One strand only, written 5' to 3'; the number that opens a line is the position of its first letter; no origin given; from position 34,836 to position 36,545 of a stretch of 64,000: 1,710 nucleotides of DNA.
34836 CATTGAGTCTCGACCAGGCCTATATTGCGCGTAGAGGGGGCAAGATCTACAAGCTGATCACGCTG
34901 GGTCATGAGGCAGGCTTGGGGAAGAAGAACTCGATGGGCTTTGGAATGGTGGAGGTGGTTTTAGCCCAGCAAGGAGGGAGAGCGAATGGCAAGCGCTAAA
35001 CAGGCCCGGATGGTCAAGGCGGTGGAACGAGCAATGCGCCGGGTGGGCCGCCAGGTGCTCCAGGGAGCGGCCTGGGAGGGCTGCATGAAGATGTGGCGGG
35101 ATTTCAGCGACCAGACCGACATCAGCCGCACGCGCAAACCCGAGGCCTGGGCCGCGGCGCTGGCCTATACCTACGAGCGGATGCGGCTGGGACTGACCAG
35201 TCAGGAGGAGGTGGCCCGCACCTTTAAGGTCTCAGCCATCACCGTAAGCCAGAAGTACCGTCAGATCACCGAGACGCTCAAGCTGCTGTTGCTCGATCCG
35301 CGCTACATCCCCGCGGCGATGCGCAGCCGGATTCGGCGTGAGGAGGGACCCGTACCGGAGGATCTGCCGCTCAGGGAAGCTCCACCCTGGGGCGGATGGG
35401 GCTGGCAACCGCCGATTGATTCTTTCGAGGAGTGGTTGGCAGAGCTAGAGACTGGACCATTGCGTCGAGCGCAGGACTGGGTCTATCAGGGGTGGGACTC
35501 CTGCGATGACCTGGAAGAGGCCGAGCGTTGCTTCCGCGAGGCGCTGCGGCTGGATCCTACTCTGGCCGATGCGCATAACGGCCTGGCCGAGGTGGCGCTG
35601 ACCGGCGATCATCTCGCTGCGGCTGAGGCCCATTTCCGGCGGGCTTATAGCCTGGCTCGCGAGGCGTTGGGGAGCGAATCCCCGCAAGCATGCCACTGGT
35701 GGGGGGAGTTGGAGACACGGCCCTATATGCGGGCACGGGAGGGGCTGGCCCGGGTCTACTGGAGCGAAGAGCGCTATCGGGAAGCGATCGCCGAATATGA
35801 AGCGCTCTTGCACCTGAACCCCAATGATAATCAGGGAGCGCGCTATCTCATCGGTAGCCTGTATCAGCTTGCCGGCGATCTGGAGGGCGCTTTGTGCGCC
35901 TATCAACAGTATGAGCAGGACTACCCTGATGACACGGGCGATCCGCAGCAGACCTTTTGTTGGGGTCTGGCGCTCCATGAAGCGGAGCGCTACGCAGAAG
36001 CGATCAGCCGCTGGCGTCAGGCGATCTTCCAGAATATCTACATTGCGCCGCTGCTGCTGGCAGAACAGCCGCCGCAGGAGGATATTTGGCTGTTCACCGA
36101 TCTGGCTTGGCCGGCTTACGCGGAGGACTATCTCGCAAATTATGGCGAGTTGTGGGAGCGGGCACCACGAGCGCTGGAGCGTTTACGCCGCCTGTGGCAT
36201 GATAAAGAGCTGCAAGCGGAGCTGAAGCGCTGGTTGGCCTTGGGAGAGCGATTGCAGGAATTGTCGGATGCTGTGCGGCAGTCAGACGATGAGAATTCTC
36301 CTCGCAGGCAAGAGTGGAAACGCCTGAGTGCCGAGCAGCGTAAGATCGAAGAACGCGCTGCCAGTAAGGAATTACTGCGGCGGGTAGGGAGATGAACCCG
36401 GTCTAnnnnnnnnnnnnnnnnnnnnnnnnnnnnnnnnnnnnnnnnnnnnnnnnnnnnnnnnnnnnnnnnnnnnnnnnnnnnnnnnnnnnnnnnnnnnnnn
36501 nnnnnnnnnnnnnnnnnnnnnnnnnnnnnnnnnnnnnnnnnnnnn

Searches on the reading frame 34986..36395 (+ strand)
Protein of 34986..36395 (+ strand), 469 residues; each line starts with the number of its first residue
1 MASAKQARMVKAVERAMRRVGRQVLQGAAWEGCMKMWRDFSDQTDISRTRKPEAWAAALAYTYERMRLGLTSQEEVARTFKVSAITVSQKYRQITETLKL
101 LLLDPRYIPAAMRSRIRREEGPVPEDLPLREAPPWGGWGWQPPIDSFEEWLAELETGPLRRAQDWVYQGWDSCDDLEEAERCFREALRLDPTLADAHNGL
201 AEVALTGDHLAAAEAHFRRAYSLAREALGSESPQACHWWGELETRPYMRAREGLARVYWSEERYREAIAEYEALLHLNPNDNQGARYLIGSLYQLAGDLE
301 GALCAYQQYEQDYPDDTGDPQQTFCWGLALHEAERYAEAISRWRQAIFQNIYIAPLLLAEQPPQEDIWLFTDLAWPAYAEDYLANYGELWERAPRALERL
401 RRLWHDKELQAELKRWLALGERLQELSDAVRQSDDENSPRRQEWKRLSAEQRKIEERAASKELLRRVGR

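Call 47: search_protein_families(library=pfam, proteins=[window:34986-36395:+], max_evalue=0.000001)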
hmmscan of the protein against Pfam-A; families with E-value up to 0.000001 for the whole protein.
window:34986-36395:+ (469 aa): 7 families
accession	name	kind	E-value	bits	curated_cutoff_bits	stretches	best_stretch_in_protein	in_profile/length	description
PF07719.23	TPR_2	-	1.1e-12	47.5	27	0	253-281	6-34/34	Tetratricopeptide repeat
PF13414.12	TPR_11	-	1e-10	41.5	26.8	0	175-203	9-37/42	TPR repeat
PF13432.12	TPR_16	-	1.6e-10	41.7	32.7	1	254-316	3-64/65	Tetratricopeptide repeat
PF13181.12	TPR_8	-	1e-08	35.1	25.7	0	253-281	6-34/34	Tetratricopeptide repeat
PF00515.34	TPR_1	-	1.4e-08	34.6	27.8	0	174-192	15-33/34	Tetratricopeptide repeat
PF14559.12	TPR_19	-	6e-07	30.1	25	0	259-316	2-58/68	Tetratricopeptide repeat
PF13424.12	TPR_12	-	8.3e-07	29.6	30.1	0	174-226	17-77/77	Tetratricopeptide repeat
